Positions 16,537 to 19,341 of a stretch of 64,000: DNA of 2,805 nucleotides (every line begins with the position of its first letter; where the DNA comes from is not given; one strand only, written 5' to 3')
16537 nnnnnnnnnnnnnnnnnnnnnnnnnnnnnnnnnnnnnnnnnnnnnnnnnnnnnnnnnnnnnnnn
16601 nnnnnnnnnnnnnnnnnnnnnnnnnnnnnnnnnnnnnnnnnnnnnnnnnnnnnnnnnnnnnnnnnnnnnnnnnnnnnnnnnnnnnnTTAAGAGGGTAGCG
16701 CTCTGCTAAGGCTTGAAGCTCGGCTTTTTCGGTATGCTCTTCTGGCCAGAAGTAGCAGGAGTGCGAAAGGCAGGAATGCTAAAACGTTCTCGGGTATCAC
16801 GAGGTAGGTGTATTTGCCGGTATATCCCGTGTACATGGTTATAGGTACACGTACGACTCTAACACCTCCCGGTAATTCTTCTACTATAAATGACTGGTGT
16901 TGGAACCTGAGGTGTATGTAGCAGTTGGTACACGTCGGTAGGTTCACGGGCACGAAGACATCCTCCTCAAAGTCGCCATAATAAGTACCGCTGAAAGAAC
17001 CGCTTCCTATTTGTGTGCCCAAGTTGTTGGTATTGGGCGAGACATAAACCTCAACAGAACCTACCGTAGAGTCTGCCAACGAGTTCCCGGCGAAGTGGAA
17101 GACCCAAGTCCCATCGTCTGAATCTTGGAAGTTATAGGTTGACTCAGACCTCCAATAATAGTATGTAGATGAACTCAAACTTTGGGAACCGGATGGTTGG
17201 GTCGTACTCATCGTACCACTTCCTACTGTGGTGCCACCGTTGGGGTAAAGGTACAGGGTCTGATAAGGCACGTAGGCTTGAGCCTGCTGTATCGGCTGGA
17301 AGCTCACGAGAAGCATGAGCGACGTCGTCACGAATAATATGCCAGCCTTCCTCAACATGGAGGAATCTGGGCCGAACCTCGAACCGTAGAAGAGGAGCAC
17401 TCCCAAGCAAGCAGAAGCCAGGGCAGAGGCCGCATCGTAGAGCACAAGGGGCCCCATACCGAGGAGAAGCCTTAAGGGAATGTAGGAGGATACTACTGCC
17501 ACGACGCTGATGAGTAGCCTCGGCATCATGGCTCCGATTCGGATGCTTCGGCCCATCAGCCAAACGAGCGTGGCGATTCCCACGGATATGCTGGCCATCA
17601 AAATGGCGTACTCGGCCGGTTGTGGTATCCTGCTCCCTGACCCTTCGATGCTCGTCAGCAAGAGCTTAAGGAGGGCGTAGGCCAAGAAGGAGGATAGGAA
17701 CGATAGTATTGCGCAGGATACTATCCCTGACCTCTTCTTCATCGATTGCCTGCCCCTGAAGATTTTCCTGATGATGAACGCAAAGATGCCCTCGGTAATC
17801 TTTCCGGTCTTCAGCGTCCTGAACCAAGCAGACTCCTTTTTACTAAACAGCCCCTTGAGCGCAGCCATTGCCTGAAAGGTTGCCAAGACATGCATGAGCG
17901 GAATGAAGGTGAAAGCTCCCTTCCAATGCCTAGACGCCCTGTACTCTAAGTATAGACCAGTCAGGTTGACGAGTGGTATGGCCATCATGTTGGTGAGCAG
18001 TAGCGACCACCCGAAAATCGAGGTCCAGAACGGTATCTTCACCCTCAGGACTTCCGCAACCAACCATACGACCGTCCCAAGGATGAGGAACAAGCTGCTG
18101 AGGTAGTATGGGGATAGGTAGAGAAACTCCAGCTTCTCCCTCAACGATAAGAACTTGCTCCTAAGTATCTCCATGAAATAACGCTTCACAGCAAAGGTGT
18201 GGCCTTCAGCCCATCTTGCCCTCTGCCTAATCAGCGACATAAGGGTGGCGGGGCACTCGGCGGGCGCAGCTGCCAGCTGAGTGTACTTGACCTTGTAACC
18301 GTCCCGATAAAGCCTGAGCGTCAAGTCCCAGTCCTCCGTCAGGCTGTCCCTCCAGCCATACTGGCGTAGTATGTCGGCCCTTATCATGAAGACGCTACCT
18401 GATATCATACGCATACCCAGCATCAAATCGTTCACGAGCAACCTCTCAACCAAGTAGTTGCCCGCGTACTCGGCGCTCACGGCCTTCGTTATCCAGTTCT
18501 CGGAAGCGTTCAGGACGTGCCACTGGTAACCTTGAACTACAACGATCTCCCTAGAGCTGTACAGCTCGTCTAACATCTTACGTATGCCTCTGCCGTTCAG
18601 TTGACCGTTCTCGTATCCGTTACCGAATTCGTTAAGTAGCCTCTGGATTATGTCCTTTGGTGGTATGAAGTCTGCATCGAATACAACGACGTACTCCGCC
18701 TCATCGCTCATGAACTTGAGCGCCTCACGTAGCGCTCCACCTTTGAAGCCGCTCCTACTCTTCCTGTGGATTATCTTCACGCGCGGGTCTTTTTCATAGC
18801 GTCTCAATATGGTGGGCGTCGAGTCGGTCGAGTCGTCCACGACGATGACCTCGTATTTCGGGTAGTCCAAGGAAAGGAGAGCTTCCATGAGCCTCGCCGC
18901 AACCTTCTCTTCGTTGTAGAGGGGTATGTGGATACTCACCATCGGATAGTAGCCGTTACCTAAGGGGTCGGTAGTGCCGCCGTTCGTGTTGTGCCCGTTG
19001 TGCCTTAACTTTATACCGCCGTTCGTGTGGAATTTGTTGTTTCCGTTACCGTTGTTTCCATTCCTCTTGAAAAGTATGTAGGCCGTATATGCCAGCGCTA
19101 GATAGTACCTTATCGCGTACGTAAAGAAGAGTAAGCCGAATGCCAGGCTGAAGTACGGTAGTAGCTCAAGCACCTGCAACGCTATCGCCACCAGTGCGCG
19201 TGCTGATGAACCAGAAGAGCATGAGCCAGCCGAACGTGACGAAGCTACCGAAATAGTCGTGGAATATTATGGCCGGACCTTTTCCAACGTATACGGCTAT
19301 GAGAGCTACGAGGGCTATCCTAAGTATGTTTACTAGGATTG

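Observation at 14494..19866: About 5.3-kb accessory block splitting the A-ATP synthase genes (atpF | insertion | atpE-A-B)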

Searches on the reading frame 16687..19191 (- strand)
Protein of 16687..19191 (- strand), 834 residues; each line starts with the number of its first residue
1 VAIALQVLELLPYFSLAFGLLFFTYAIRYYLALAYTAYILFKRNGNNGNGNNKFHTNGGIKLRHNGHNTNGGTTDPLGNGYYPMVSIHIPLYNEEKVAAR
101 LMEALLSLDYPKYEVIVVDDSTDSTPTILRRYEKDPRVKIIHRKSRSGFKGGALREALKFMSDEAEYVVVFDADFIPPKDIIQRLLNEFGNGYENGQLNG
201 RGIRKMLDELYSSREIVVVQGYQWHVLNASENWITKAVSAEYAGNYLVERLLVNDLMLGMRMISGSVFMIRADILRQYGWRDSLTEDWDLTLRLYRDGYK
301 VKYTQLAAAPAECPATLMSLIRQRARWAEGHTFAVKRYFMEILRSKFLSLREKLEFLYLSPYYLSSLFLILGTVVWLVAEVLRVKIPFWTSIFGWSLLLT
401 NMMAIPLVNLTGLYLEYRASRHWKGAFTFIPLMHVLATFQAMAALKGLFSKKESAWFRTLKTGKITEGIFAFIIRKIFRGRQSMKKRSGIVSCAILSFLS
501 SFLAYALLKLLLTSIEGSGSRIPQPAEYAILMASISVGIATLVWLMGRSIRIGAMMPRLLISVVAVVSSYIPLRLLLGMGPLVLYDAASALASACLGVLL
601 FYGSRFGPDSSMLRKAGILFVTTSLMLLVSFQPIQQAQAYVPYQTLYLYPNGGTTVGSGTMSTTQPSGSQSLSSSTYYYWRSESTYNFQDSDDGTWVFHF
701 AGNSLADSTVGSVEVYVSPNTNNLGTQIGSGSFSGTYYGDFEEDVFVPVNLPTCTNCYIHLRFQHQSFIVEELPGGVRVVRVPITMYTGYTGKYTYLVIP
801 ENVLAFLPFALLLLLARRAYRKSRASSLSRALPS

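Call 3: search_protein_families(library=pfam, proteins=[window:16687-19191:-], max_evalue=0.01)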
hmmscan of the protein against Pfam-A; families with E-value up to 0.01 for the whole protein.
window:16687-19191:- (834 aa): 5 families
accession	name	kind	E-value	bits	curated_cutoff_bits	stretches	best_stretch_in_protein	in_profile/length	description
PF00535.33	Glycos_transf_2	-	3.5e-25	89.3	23.3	1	86-196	1-111/168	Glycosyl transferase family 2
PF13641.12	Glyco_tranf_2_3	-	1.2e-20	74.9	27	1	83-330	1-230/230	Glycosyltransferase like family 2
PF13632.12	Glyco_trans_2_3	-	1.9e-13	51.1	27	1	205-378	18-196/198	Glycosyl transferase family group 2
PF13506.12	Glyco_transf_21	-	0.00037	20.4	21.7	1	232-328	74-173/174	Glycosyl transferase family 21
PF13704.12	Glyco_tranf_2_4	-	0.0012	19.8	27.5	1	112-174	20-81/98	Glycosyl transferase family 2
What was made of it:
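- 16687..19191 (-): GT2 processive-synthase-like membrane glycosyltransferase (834 aa) with a C-terminal extracytoplasmic-type domain. PF00535, PF13641 and PF13632 (call 3).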

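Call 21: find_encoding_contigs(protein=window:16687-19191:-, flank=10000, max_places=6)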
Protein window:16687-19191:- (834 aa): no gene with exactly this product is on record in the collection.

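Call 22: search_protein_families(library=ncbifam, proteins=[window:16687-19191:-], max_evalue=0.01)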
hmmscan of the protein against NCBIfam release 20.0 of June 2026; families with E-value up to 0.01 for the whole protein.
window:16687-19191:- (834 aa): 28 families (the best 25 are shown)
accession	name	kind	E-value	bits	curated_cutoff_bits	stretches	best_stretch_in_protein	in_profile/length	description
TIGR03937.1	PgaC_IcaA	equivalog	4.3e-29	101.7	422.3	2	78-196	40-157/407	poly-beta-1,6-N-acetyl-D-glucosamine synthase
NF053846.1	glyco_with_XrtP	equivalog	4.6e-18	65.1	520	2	277-384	244-350/440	XrtP-associated glycosyltransferase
TIGR03030.1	CelA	equivalog_domain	1.5e-17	62.9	699.1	2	81-185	129-249/714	UDP-forming cellulose synthase catalytic subunit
NF008558.0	PRK11498.1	equivalog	2.4e-14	52.3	992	2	80-185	270-373/872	UDP-forming cellulose synthase catalytic subunit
TIGR03965.1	mycofact_glyco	equivalog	2.4e-12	46.5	280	1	82-189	73-179/467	mycofactocin biosynthesis glycosyltransferase MftF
TIGR04242.1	nodulat_NodC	equivalog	9e-12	44.6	550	2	71-188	36-155/395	chitooligosaccharide synthase NodC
TIGR03111.1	glyc2_xrt_Gpos1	hypoth_equivalog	7.7e-11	41.4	363.95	1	79-405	45-355/439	TIGR03111 family XrtG-associated glycosyltransferase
NF041865.1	EpsU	equivalog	1.9e-10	40.3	700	1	86-353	42-286/394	exopolysaccharide biosynthesis GT2 family glycosyltransferase EpsU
NF041875.1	EPS_EpsD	equivalog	2.9e-09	36.8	370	1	85-187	1-102/325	exopolysaccharide biosynthesis glycosyltransferase EpsD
NF047588.1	GlcsyltransPgfSStrep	equivalog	2.9e-09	36.6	500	1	85-194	3-115/308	glycosyltransferase PgfS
NF047683.1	TeichurnBiosyTuaG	equivalog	5.2e-09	36.1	400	1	83-184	6-106/252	teichuronic acid biosynthesis protein TuaG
NF007453.0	PRK10018.1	equivalog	2.2e-08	34.1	382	1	83-174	6-96/280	colanic acid biosynthesis glycosyltransferase WcaA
TIGR04017.1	WcaA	equivalog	6.3e-08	32.5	495.75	1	83-174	5-95/279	colanic acid biosynthesis glycosyltransferase WcaA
NF007482.0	PRK10073.1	equivalog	6.3e-08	32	423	1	83-185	6-106/334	glycosyltransferase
NF045692.1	OglycostaseCruG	equivalog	1.5e-07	30.7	600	1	84-227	42-191/386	2'-O-glycosyltransferase CruG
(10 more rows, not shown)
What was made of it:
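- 16687..19191 (-): Partial similarity to PgaC, CelA, and XrtP- and XrtG-associated GT2 (call 22).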

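Call 23: search_protein_families(library=phrogs, proteins=[window:16687-19191:-], max_evalue=0.01)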
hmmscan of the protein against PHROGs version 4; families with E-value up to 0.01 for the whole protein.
window:16687-19191:- (834 aa): 4 families
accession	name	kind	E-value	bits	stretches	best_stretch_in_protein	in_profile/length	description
phrog_30838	-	unknown function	1.7e-13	51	2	81-185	132-234/449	-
phrog_841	-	moron, auxiliary metabolic gene and host takeover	5.9e-11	43.4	1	85-194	4-116/309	GtrB-like O-antigen conversion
phrog_22641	-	unknown function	6.3e-11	42.5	2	262-463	156-350/566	-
phrog_13126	-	moron, auxiliary metabolic gene and host takeover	0.0015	18.8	1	87-195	5-106/394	beta-1,4-glycosyltransferase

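Call 31: find_homologous_proteins(query=window:16687-19191:-, max_evalue=1e-10)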
Query window:16687-19191:- (834 aa): 1222 proteins with E <= 1e-10 among 8000 candidates; the best 120 are listed.
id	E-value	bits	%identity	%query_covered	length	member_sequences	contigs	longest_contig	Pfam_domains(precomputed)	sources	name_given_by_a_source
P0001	0.0e+0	1840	99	100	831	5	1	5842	PF13632.13,PF13506.14,PF13641.13,PF00535.33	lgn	-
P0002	0.0e+0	1280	73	96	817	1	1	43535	PF13632.13,PF13506.14,PF13641.13,PF00535.33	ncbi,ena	-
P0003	0.0e+0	1170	78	81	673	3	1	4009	PF13632.13,PF13506.14,PF13641.13,PF00535.33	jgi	-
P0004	2.8e-220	752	49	95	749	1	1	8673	PF13632.13,PF13506.14,PF13641.13,PF00535.33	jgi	jgi:cellulose synthase/poly-beta-1,6-N-acetylglucosamine synthase-like glycosyltransferase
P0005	3.2e-219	748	48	95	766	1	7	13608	PF13632.13,PF13506.14,PF13641.13,PF00535.33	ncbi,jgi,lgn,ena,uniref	ncbi:MAG: glycosyltransferase [Thermoproteota archaeon]|uniref:Glycosyltransferase n=1 Tax=Ignisphae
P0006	4.3e-219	748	48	95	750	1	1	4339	PF13632.13,PF13506.14,PF13641.13,PF00535.33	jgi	jgi:cellulose synthase/poly-beta-1,6-N-acetylglucosamine synthase-like glycosyltransferase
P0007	1.9e-218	746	48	95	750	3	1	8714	PF13632.13,PF13506.14,PF13641.13,PF00535.33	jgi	jgi:cellulose synthase/poly-beta-1,6-N-acetylglucosamine synthase-like glycosyltransferase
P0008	5.7e-216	738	65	55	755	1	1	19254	PF13632.13,PF13506.14,PF13641.13,PF00535.33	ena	-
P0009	1.4e-214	733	64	55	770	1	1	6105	PF13632.13,PF13506.14,PF13641.13,PF00535.33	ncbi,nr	ncbi:MAG: glycosyltransferase family 2 protein [Candidatus Caldarchaeum sp.]|nr:glycosyltransferase 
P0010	7.6e-213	727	50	87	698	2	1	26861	PF13632.13,PF13506.14,PF13641.13,PF00535.33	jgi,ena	-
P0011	3.9e-209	715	63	57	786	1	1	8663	PF13632.13,PF13506.14,PF13641.13,PF00535.33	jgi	-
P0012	7.4e-195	668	58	59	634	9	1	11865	PF13632.13,PF13506.14,PF13641.13,PF00535.33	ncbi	ncbi:MAG: glycosyltransferase family 2 protein [Candidatus Caldarchaeum sp.]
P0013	4.7e-163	563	46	57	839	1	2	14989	PF13632.13,PF13506.14,PF13641.13,PF00535.33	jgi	-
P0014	2.0e-161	557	36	97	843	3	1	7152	PF13632.13,PF13506.14,PF13641.13,PF00535.33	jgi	-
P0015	8.3e-161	555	36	97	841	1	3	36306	PF13632.13,PF13506.14,PF13641.13,PF00535.33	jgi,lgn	-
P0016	8.9e-161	555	53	56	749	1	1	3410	PF13632.13,PF13506.14,PF13641.13,PF00535.33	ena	-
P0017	4.4e-160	553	50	52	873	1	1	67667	PF13632.13,PF13506.14,PF13641.13,PF00535.33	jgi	-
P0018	1.0e-159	551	50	51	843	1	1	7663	PF13632.13,PF13506.14,PF13641.13,PF00535.33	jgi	-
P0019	2.8e-159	550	53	46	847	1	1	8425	PF13632.13,PF13641.13,PF00535.33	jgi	-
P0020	5.2e-159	549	54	55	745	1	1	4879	PF13632.13,PF13506.14,PF13641.13,PF00535.33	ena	-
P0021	9.7e-158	545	50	51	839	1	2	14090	PF13632.13,PF13506.14,PF13641.13,PF00535.33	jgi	-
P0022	1.1e-155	538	51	51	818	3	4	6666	PF13632.13,PF13506.14,PF13641.13,PF00535.33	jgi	-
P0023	1.3e-152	528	51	51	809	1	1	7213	PF13632.13,PF13506.14,PF13641.13,PF00535.33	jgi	-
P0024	3.6e-152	527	50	51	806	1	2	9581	PF13632.13,PF13506.14,PF13641.13,PF00535.33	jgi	-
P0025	1.1e-151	525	51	50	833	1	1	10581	PF13632.13,PF13506.14,PF13641.13,PF00535.33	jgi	-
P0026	1.8e-151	524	51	49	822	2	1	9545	PF13632.13,PF13506.14,PF13641.13,PF00535.33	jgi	-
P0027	1.1e-150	522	45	58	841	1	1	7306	PF13632.13,PF13506.14,PF13641.13,PF00535.33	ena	-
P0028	1.8e-148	514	52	55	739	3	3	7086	PF13632.13,PF13506.14,PF13641.13,PF00535.33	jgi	-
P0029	3.8e-148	513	51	57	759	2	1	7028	PF13632.13,PF13506.14,PF13641.13,PF00535.33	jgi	jgi:cellulose synthase/poly-beta-1,6-N-acetylglucosamine synthase-like glycosyltransferase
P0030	8.7e-147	509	49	57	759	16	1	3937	PF13632.13,PF13506.14,PF13641.13,PF00535.33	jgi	jgi:cellulose synthase/poly-beta-1,6-N-acetylglucosamine synthase-like glycosyltransferase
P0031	1.5e-146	508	59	34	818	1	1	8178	PF13632.13,PF13506.14,PF13641.13,PF00535.33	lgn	-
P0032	8.4e-146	505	51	57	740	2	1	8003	PF13632.13,PF13506.14,PF13641.13,PF00535.33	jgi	-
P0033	9.6e-146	505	49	59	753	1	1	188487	PF13632.13,PF13506.14,PF13641.13,PF00535.33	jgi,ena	-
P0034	1.2e-145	505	47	61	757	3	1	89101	PF13632.13,PF13506.14,PF13641.13,PF00535.33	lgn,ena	-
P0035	3.9e-145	503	55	32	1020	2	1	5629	PF13632.13,PF13641.13,PF00535.33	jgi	jgi:cellulose synthase/poly-beta-1,6-N-acetylglucosamine synthase-like glycosyltransferase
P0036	1.3e-144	502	50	56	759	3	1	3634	PF13632.13,PF13506.14,PF13641.13,PF00535.33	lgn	-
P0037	1.4e-144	501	52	50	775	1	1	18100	PF13632.13,PF13506.14,PF13641.13,PF00535.33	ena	-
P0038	1.8e-144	501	51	51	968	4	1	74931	PF13632.13,PF13506.14,PF13641.13,PF08530.17,PF00535.33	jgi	-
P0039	2.6e-144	500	48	63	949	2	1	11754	PF13632.13,PF13506.14,PF13641.13,PF09721.16,PF00535.33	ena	-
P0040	2.9e-144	500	46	58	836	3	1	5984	PF13632.13,PF13506.14,PF13641.13,PF00535.33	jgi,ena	-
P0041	4.5e-144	500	48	56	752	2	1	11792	PF13632.13,PF13506.14,PF13641.13,PF00535.33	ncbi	-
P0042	2.7e-143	497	47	57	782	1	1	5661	PF13632.13,PF13506.14,PF13641.13,PF00535.33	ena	-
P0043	3.8e-143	497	49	58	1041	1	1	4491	PF13632.13,PF13506.14,PF13641.13,PF00535.33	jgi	-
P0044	4.4e-143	496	49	56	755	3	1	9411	PF13632.13,PF13506.14,PF13641.13,PF00535.33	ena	-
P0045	5.8e-143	496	41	58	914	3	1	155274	PF13632.13,PF13641.13,PF00535.33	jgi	-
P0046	6.1e-143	496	47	57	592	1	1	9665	PF13632.13,PF13506.14,PF13641.13,PF00535.33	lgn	-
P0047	7.3e-143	496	49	51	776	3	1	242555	PF13632.13,PF13641.13,PF00535.33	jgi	-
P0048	8.3e-143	496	48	60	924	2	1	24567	PF13632.13,PF13641.13,PF00535.33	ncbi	-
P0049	1.5e-142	495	45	59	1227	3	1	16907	PF13632.13,PF13506.14,PF13641.13,PF00535.33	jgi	-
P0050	2.2e-142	494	47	59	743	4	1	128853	PF13632.13,PF13641.13,PF00535.33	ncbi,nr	ncbi:MAG: glycosyltransferase [Candidatus Bathyarchaeota archaeon]|nr:glycosyltransferase [Candidatu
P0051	3.5e-142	493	45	62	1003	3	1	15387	PF13632.13,PF13506.14,PF13641.13,PF00535.33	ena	-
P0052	3.6e-142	493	44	70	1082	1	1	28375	PF13632.13,PF13506.14,PF13641.13,PF03118.22,PF00072.31,PF00535.33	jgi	-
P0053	5.3e-142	493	49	54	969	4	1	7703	PF13632.13,PF13641.13,PF00535.33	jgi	-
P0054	6.2e-142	493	47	62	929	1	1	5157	PF13632.13,PF13641.13,PF00535.33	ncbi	-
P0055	6.7e-142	493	51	57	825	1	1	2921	PF13632.13,PF13506.14,PF13641.13,PF00535.33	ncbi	-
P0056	7.2e-142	492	53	49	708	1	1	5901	PF13632.13,PF13506.14,PF13641.13,PF00072.31,PF00535.33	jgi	-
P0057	7.3e-142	492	47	54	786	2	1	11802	PF13632.13,PF13641.13,PF00535.33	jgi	-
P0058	1.3e-141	492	47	63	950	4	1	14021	PF13632.13,PF13506.14,PF13641.13,PF09721.16,PF00535.33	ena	-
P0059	1.6e-141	491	50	58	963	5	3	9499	PF13632.13,PF13506.14,PF13641.13,PF00535.33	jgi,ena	-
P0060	1.7e-141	491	50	57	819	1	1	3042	PF13632.13,PF13506.14,PF13641.13,PF00535.33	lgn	-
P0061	1.9e-141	491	49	56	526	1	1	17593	PF13632.13,PF13641.13,PF00535.33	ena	-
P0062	2.0e-141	491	49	59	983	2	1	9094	PF13632.13,PF13506.14,PF13641.13,PF09721.16,PF00535.33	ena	-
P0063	2.6e-141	491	55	47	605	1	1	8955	PF13632.13,PF13641.13,PF00535.33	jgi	-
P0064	3.0e-141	490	48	56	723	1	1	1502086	PF13632.13,PF13641.13,PF00535.33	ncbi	ncbi:MAG: glycosyltransferase, partial [Candidatus Bathyarchaeota archaeon]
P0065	3.3e-141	490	45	57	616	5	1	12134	PF13632.13,PF13641.13,PF00535.33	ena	-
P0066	4.6e-141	490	44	71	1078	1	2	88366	PF13632.13,PF13506.14,PF13641.13,PF03118.22,PF00072.31,PF00535.33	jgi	-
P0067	5.6e-141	489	51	55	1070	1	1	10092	PF13632.13,PF13506.14,PF13641.13,PF03118.22,PF00072.31,PF00535.33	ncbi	ncbi:MAG: DNA-directed RNA polymerase subunit alpha C-terminal domain-containing protein [Anaeroline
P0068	5.7e-141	489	47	54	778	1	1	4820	PF13632.13,PF13641.13,PF00535.33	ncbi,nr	ncbi:MAG: glycosyltransferase [Candidatus Bathyarchaeota archaeon]|nr:glycosyltransferase [Candidatu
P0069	5.7e-141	489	45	63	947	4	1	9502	PF13632.13,PF13641.13,PF00535.33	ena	-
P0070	8.2e-141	489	47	63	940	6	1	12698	PF13632.13,PF13506.14,PF13641.13,PF00535.33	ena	-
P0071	8.7e-141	489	46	62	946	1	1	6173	PF13632.13,PF13641.13,PF09721.16,PF00535.33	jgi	jgi:exosortase/archaeosortase family protein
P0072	9.6e-141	489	52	53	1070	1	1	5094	PF13632.13,PF13506.14,PF13641.13,PF03118.22,PF00072.31,PF00535.33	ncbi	-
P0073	1.1e-140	488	52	51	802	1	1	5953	PF13632.13,PF13506.14,PF13641.13,PF00535.33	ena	-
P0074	1.3e-140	488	49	50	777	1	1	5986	PF13632.13,PF13641.13,PF00535.33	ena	-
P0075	1.5e-140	488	46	63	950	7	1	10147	PF13632.13,PF13506.14,PF13641.13,PF00535.33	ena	-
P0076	1.8e-140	488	51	48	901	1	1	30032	PF13632.13,PF13641.13,PF00535.33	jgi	-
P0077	2.5e-140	487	46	58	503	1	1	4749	PF13632.13,PF13641.13,PF00535.33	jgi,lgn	-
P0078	2.8e-140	487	52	55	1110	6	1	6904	PF13632.13,PF13506.14,PF13641.13,PF03118.22,PF00072.31,PF00535.33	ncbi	-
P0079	3.3e-140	487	49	56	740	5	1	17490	PF13632.13,PF13641.13,PF00535.33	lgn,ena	-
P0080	4.9e-140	486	48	56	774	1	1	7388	PF13632.13,PF13506.14,PF13641.13,PF00535.33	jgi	jgi:cellulose synthase/poly-beta-1,6-N-acetylglucosamine synthase-like glycosyltransferase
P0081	7.0e-140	486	46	63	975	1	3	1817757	PF13632.13,PF13506.14,PF13641.13,PF00535.33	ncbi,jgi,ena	-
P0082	8.7e-140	486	46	56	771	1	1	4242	PF13632.13,PF13506.14,PF13641.13,PF00535.33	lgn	-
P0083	1.0e-139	485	47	60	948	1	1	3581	PF13632.13,PF13506.14,PF13641.13,PF00535.33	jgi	jgi:exosortase/archaeosortase family protein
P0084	1.2e-139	485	49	59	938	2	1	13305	PF13632.13,PF13506.14,PF13641.13,PF00535.33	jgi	-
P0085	1.2e-139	485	45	57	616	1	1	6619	PF13632.13,PF13641.13,PF00535.33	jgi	-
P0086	1.2e-139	485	48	56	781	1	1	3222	PF13632.13,PF13641.13,PF00535.33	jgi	jgi:cellulose synthase/poly-beta-1,6-N-acetylglucosamine synthase-like glycosyltransferase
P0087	1.5e-139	485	48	56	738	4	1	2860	PF13632.13,PF13641.13,PF00535.33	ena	-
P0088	2.0e-139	484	44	63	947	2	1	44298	PF13632.13,PF13641.13,PF00535.33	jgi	jgi:exosortase/archaeosortase family protein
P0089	2.2e-139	484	46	63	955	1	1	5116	PF13632.13,PF13506.14,PF13641.13,PF00535.33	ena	-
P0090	2.3e-139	484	48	56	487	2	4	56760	PF13632.13,PF13506.14,PF13641.13,PF00535.33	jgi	-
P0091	2.8e-139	484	49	59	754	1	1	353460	PF13632.13,PF13506.14,PF13641.13,PF00535.33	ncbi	-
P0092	3.0e-139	484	56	32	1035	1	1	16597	PF13632.13,PF13641.13,PF00535.33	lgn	-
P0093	3.2e-139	484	47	63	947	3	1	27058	PF13632.13,PF13506.14,PF13641.13,PF00535.33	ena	-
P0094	4.7e-139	483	49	58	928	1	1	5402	PF13632.13,PF13506.14,PF13641.13,PF09721.16,PF00535.33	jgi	jgi:exosortase/archaeosortase family protein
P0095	4.9e-139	483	47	62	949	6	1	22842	PF13632.13,PF13506.14,PF13641.13,PF00535.33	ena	-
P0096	5.3e-139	483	46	56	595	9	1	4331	PF13632.13,PF13641.13,PF00535.33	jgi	-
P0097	5.9e-139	483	40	81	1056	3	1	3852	PF13632.13,PF13506.14,PF13641.13,PF00535.33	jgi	-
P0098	6.0e-139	483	49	56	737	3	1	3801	PF13632.13,PF13641.13,PF00535.33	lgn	-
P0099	7.6e-139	482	47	62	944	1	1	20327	PF13632.13,PF13506.14,PF13641.13,PF00535.33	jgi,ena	-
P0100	8.0e-139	482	49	56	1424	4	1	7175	PF13632.13,PF13506.14,PF13641.13,PF00535.33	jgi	-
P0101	8.2e-139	482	51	37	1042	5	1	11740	PF13632.13,PF13641.13,PF08044.17,PF05120.18,PF00535.33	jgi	jgi:cellulose synthase/poly-beta-1,6-N-acetylglucosamine synthase-like glycosyltransferase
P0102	1.1e-138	482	48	57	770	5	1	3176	PF13632.13,PF13506.14,PF13641.13,PF00535.33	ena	-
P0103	1.1e-138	482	45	62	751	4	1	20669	PF13632.13,PF13506.14,PF13641.13,PF00535.33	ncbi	ncbi:MAG: glycosyltransferase, partial [Candidatus Bathyarchaeia archaeon]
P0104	1.2e-138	482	49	58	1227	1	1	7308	PF13632.13,PF13506.14,PF13641.13,PF00072.31,PF00535.33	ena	-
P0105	1.3e-138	482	55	32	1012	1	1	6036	PF13632.13,PF13641.13,PF00535.33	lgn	-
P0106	1.6e-138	481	49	57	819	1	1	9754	PF13632.13,PF13506.14,PF13641.13,PF00535.33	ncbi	-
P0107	1.7e-138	481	46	55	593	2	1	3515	PF13632.13,PF13641.13,PF00535.33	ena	-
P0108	1.8e-138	481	44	63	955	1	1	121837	PF13632.13,PF13506.14,PF13641.13,PF00535.33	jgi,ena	jgi:exosortase/archaeosortase family protein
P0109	2.0e-138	481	51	56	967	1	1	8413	PF13632.13,PF13506.14,PF13641.13,PF00072.31,PF00535.33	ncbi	-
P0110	2.1e-138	481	48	58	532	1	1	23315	PF13632.13,PF13506.14,PF13641.13,PF00535.33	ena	-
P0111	2.1e-138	481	50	49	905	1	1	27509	PF13632.13,PF13641.13,PF00535.33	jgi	-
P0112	2.2e-138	481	49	57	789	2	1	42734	PF13632.13,PF13506.14,PF13641.13,PF00535.33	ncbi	-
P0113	2.6e-138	481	45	60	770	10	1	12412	PF13632.13,PF13506.14,PF13641.13,PF00535.33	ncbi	-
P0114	2.8e-138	481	47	62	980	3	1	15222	PF13632.13,PF13641.13,PF09721.16,PF00535.33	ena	-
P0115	3.6e-138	480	47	58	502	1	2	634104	PF13632.13,PF13506.14,PF13641.13,PF00535.33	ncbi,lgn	-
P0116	3.7e-138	480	48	58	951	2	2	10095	PF13632.13,PF13506.14,PF13641.13,PF03118.22,PF00535.33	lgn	-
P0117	4.0e-138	480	47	58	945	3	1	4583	PF13632.13,PF13641.13,PF00535.33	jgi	-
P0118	4.3e-138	480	46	57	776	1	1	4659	PF13632.13,PF13506.14,PF13641.13,PF00535.33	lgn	-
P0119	6.1e-138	479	46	60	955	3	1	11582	PF13632.13,PF13506.14,PF13641.13,PF00535.33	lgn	-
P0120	7.1e-138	479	47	55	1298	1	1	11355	PF13632.13,PF13506.14,PF13641.13,PF00072.31,PF00535.33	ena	-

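Call 35: find_encoding_contigs(protein=P0002, flank=10000, max_places=3)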
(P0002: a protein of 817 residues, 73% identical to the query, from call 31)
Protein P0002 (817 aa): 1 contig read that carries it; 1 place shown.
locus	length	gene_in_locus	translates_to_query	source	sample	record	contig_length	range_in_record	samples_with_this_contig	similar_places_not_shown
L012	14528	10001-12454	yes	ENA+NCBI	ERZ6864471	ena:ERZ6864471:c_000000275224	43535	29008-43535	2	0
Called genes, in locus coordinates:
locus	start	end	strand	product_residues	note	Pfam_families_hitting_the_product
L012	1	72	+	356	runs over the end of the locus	PF00146:NADHdh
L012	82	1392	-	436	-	PF01336:tRNA_anti-codon, PF00152:tRNA-synt_2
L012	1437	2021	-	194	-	-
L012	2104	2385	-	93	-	PF01918:Alba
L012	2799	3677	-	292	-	PF02826:2-Hacid_dh_C, PF03446:NAD_binding_2, PF03807:F420_oxidored, PF14833:NAD_binding_11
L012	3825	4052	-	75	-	-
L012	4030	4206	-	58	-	-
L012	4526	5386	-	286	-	-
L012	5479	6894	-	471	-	PF02874:ATP-synt_ab_N, PF00006:ATP-synt_ab, PF22919:ATP-synt_VA_C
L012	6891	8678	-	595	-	PF02874:ATP-synt_ab_N, PF16886:ATP-synt_ab_Xtn, PF00006:ATP-synt_ab, PF22919:ATP-synt_VA_C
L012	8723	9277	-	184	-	PF01991:vATP-synt_E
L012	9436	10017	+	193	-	PF09721:Exosortase_EpsH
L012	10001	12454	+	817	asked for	PF13506:Glyco_transf_21 (faint), PF00535:Glycos_transf_2, PF13641:Glyco_tranf_2_3, PF13632:Glyco_trans_2_3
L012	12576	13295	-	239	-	-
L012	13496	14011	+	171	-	-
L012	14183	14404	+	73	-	-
